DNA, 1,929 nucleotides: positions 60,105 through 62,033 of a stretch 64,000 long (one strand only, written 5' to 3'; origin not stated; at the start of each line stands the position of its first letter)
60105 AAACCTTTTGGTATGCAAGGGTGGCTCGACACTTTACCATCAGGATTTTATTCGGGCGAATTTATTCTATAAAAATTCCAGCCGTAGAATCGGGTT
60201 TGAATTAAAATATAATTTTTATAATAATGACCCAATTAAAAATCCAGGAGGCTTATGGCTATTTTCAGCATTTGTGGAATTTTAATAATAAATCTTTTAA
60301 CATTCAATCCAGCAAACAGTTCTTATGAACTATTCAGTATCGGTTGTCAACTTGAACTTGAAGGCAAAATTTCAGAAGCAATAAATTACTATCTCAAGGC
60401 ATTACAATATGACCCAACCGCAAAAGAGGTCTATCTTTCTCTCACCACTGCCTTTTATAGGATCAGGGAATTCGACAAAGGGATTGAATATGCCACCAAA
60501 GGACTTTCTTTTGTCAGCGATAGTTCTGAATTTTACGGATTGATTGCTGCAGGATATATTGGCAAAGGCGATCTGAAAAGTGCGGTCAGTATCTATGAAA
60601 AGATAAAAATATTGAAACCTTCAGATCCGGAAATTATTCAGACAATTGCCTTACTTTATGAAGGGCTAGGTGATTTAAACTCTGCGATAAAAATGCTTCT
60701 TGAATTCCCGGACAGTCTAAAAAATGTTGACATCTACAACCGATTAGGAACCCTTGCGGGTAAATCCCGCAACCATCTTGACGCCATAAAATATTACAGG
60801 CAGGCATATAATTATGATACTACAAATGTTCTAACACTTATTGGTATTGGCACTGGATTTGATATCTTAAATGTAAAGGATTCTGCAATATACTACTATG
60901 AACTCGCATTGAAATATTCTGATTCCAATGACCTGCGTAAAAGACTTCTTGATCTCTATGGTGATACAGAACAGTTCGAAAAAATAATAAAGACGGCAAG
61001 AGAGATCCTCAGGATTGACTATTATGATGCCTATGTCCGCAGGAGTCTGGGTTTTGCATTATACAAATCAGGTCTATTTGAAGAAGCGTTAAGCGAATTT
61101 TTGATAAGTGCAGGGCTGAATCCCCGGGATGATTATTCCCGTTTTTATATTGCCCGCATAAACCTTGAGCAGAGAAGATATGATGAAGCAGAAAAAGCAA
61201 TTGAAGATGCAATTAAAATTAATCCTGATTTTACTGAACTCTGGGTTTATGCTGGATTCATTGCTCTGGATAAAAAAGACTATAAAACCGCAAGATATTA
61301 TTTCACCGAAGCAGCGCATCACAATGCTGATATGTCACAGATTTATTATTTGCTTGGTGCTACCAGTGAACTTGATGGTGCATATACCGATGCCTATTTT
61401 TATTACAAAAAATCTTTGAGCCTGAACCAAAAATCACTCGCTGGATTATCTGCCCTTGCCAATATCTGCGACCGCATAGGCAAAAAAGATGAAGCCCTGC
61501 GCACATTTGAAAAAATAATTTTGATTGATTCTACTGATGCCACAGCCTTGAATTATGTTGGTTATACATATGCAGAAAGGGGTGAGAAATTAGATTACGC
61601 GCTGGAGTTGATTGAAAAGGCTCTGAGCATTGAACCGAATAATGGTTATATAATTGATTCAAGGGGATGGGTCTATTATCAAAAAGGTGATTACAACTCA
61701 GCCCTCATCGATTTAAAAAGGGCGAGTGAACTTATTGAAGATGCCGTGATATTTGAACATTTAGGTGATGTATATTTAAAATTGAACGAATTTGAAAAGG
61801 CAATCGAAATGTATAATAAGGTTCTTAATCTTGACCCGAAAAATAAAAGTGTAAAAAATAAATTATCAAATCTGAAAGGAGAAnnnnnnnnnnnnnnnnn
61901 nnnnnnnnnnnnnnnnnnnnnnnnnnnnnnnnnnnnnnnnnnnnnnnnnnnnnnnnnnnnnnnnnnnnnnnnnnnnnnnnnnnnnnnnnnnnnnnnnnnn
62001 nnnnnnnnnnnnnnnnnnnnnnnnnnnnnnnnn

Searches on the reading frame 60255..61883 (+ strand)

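Call 68: search_protein_families(library=pfam, proteins=[window:60255-61883:+], max_evalue=0.00001)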
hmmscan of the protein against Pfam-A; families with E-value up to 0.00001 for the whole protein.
window:60255-61883:+ (543 aa): 22 families
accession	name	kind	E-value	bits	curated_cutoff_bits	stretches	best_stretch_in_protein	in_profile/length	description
PF07719.23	TPR_2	-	2.2e-48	158.8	27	1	501-530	5-34/34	Tetratricopeptide repeat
PF00515.34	TPR_1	-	1e-37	126.8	27.8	1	502-530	6-34/34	Tetratricopeptide repeat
PF14559.12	TPR_19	-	2e-33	114.9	25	0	374-429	4-59/68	Tetratricopeptide repeat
PF13181.12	TPR_8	-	5.2e-33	110.8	25.7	1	502-530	6-34/34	Tetratricopeptide repeat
PF13431.12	TPR_17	-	2.1e-24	84.1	24.4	0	452-484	1-33/34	Tetratricopeptide repeat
PF13424.12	TPR_12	-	1e-23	83.8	30.1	0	473-528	12-76/77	Tetratricopeptide repeat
PF13428.12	TPR_14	-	1.6e-22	78.1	23.5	0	298-333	6-41/44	Tetratricopeptide repeat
PF13371.12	TPR_9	-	2e-22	79.4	35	0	99-148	3-52/73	Tetratricopeptide repeat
PF13432.12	TPR_16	-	2.9e-21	76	32.7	1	268-325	6-63/65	Tetratricopeptide repeat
PF23914.1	TPR_CcmH_CycH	-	3e-19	69.9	42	0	296-391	53-151/158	Cytochrome c-type biogenesis protein H TPR domain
PF12895.13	ANAPC3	-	2.5e-18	66.6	27.2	0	447-522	6-81/82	Anaphase-promoting complex, cyclosome, subunit 3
PF13414.12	TPR_11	-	6.6e-18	64.6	26.8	1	504-531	1-28/42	TPR repeat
PF13176.12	TPR_7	-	5.4e-16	57.7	27.9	0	502-530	4-32/36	Tetratricopeptide repeat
PF13429.12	TPR_15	-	2.4e-14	53.8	26.2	0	294-416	147-269/280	Tetratricopeptide repeat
PF25063.1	ARM_TT21_C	-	3e-14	53.8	35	0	443-535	108-202/209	Tetratricopeptide repeat protein 21 C-terminal ARM domain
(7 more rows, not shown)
